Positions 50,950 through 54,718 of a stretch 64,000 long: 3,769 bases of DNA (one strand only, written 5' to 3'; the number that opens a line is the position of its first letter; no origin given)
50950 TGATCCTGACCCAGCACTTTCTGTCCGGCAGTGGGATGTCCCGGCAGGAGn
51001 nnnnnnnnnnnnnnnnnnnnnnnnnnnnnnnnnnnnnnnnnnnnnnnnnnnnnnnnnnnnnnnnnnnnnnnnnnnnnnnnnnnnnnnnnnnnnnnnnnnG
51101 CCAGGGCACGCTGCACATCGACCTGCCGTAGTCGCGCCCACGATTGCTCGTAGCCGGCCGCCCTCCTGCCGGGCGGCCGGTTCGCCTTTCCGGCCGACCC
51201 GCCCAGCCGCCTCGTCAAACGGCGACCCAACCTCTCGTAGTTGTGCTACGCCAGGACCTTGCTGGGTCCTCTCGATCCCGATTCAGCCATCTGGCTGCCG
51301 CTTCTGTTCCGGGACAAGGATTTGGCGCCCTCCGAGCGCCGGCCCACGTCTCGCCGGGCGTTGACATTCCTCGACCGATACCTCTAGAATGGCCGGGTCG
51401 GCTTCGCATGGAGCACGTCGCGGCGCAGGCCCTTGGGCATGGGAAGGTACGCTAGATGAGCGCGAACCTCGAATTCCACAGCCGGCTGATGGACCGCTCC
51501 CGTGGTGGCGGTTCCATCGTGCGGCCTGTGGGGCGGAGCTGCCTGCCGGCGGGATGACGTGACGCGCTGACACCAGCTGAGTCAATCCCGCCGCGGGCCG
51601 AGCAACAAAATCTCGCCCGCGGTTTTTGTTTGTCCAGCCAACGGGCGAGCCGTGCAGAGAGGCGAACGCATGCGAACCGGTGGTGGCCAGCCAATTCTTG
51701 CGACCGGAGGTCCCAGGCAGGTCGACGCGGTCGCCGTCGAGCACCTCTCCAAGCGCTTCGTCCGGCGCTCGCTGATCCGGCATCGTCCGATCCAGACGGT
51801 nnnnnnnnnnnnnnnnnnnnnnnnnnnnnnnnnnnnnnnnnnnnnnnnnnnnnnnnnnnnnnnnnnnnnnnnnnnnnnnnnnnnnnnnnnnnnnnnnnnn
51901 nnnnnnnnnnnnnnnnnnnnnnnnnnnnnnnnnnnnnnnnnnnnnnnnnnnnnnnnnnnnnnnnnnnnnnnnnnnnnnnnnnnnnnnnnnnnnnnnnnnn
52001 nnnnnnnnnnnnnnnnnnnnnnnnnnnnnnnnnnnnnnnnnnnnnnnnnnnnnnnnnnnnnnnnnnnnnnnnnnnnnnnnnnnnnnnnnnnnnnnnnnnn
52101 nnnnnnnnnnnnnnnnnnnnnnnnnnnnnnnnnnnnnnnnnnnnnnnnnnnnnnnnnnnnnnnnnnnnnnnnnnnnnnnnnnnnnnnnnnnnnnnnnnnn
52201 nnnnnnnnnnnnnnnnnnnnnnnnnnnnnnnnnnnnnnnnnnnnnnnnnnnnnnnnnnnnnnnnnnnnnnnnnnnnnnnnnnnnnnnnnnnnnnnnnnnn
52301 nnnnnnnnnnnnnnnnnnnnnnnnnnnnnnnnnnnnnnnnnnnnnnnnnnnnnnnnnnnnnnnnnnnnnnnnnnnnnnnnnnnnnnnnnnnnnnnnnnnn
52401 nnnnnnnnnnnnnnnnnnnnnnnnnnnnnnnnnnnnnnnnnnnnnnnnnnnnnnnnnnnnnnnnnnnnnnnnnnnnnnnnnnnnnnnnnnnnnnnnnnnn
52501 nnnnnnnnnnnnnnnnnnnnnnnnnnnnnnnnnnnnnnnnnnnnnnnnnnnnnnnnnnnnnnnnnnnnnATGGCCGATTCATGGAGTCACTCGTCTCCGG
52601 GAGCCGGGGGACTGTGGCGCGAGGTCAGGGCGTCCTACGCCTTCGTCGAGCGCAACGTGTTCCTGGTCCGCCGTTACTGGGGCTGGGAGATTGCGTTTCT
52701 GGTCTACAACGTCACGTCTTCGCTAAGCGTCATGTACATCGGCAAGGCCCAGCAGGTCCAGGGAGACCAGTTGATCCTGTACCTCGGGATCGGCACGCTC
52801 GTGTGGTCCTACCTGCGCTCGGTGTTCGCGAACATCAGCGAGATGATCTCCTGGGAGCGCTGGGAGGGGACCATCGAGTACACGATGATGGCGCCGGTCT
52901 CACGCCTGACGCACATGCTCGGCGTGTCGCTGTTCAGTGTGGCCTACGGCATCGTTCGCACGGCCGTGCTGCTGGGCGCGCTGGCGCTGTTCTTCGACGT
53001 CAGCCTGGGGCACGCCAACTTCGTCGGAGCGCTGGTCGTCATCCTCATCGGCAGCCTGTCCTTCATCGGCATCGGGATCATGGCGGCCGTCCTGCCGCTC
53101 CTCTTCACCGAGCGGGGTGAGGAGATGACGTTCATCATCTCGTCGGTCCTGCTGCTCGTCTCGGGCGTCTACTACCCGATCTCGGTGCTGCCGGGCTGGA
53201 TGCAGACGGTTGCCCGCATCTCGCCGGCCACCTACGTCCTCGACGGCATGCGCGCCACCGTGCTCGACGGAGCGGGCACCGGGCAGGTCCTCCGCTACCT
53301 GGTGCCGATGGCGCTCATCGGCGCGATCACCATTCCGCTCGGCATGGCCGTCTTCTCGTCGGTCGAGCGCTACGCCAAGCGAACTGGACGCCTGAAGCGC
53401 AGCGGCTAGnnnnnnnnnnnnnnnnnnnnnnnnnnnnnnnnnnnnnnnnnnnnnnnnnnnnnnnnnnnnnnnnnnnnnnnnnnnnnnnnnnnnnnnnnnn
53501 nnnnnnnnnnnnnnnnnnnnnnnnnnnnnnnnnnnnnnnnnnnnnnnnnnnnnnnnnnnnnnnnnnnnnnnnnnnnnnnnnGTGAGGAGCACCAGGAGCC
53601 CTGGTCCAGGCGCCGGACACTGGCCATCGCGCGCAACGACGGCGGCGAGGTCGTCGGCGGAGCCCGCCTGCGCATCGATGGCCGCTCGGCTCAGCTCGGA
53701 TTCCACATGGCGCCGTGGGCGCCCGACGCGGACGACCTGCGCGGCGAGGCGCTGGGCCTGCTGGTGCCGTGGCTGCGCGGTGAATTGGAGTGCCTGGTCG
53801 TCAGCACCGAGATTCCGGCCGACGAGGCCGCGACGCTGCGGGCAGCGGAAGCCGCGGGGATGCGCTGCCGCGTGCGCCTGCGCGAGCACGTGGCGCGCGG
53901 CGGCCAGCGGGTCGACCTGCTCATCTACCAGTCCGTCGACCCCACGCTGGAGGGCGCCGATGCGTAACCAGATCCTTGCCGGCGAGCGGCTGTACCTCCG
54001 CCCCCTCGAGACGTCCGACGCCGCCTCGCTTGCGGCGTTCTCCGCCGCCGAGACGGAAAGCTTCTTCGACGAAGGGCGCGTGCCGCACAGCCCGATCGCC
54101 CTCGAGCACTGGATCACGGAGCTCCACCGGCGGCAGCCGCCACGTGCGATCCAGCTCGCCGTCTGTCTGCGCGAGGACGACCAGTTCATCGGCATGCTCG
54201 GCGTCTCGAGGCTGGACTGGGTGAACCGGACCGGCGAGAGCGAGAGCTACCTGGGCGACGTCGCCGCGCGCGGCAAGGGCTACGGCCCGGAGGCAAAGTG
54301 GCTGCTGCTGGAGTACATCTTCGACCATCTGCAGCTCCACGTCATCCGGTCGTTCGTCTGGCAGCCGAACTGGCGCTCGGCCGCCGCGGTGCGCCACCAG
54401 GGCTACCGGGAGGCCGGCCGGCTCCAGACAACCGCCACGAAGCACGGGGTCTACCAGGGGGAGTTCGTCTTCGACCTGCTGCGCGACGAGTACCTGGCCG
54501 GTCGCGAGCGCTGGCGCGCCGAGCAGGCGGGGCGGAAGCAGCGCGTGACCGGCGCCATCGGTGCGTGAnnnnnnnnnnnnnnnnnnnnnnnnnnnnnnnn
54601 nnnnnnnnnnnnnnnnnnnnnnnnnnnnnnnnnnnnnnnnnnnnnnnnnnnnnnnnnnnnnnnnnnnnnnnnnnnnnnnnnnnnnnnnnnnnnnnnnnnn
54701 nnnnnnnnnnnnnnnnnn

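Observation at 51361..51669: Promoter, uORFs and a mutually exclusive hairpin/terminator: an attenuator or unclassified riboswitch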

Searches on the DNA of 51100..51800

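Call 6: search_rna_families(source=window, start=51100, end=51800, threshold=evalue, max_evalue=10)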
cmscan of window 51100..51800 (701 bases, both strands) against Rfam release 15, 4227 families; matches with E-value up to 10: 5.
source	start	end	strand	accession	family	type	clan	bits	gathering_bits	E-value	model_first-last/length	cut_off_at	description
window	51151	51183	+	RF03970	mir-2766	Gene; miRNA;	-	14.8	60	4.3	1-68/68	no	mir-2766 microRNA precursor family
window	51171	51227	-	RF03140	S4-Clostridia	Cis-reg; leader;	CL00119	14.5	37.5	3.6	5-47/55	no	S4-Clostridia ribosomal protein leader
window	51704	51780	-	RF00593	snoU83B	Gene; snRNA; snoRNA; CD-box;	-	14.2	35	7.1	1-94/94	no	Small nucleolar RNA U83B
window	51550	51607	+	RF02808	PyrR210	Gene; snRNA; snoRNA; HACA-box;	-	13.3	59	9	1-59/59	no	Pyrobaculum sRNA 210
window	51141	51179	+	RF02677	NsiR4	Gene; sRNA;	-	12.5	40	6.3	26-65/65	no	Nitrogen stress-induced RNA 4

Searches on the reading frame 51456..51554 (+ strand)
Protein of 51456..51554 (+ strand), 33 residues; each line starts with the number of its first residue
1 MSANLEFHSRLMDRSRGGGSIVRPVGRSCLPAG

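Call 61: list_cluster_members(proteins=[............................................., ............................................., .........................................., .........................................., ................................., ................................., window:51456-51554:+, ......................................, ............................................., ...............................])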
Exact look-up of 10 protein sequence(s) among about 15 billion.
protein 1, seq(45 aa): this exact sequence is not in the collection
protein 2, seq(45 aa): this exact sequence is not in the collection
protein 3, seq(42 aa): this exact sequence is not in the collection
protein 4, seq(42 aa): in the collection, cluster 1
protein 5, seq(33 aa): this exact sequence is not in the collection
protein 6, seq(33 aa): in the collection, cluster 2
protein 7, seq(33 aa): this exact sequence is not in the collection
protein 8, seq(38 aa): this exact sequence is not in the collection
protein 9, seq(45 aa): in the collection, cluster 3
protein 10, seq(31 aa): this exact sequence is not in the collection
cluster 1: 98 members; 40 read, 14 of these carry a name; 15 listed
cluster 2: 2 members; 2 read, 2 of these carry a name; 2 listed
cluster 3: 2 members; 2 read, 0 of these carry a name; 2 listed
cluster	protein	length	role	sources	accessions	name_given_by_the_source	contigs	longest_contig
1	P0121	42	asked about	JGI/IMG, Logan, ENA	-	hypothetical protein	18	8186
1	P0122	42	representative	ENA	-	-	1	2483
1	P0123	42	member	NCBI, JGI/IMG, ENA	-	hypothetical protein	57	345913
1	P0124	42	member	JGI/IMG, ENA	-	hypothetical protein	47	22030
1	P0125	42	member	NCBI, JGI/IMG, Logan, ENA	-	hypothetical protein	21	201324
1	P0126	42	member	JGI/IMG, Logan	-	hypothetical protein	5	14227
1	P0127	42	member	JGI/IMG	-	hypothetical protein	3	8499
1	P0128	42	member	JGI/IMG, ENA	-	hypothetical protein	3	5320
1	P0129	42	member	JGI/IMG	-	hypothetical protein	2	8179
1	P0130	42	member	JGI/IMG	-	hypothetical protein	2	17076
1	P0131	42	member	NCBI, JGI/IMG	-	hypothetical protein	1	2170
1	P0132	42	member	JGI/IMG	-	hypothetical protein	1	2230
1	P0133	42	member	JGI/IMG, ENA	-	hypothetical protein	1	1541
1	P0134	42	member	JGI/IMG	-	hypothetical protein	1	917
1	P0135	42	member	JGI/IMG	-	hypothetical protein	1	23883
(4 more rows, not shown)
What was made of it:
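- Gene callers have annotated some of these peptides as hypothetical proteins (call 61).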

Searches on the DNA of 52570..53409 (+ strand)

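Call 36: search_rna_families(sources=[L077, L053, L015, L034, L067, L052, L010, L084], threshold=gathering)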
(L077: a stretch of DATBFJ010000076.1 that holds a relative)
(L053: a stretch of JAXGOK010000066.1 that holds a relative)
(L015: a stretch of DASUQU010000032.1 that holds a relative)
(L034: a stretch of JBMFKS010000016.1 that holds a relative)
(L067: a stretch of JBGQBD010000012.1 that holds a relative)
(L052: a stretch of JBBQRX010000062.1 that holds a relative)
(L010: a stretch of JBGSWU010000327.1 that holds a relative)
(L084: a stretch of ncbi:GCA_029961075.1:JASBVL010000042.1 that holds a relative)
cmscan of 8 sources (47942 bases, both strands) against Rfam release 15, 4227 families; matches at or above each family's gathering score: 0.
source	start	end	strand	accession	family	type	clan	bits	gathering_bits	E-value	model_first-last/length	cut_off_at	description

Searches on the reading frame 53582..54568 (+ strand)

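Call 7: search_protein_families(library=pfam, proteins=[window:53582-54568:+], max_evalue=0.001)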
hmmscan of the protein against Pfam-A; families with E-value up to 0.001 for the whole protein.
window:53582-54568:+ (328 aa): 2 families
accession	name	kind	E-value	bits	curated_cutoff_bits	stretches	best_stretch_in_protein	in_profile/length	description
PF13302.13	Acetyltransf_3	-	3.7e-21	76.7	25.4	1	136-275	1-137/138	Acetyltransferase (GNAT) domain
PF00583.31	Acetyltransf_1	-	7.3e-06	26.7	20.7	1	174-274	24-115/116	Acetyltransferase (GNAT) family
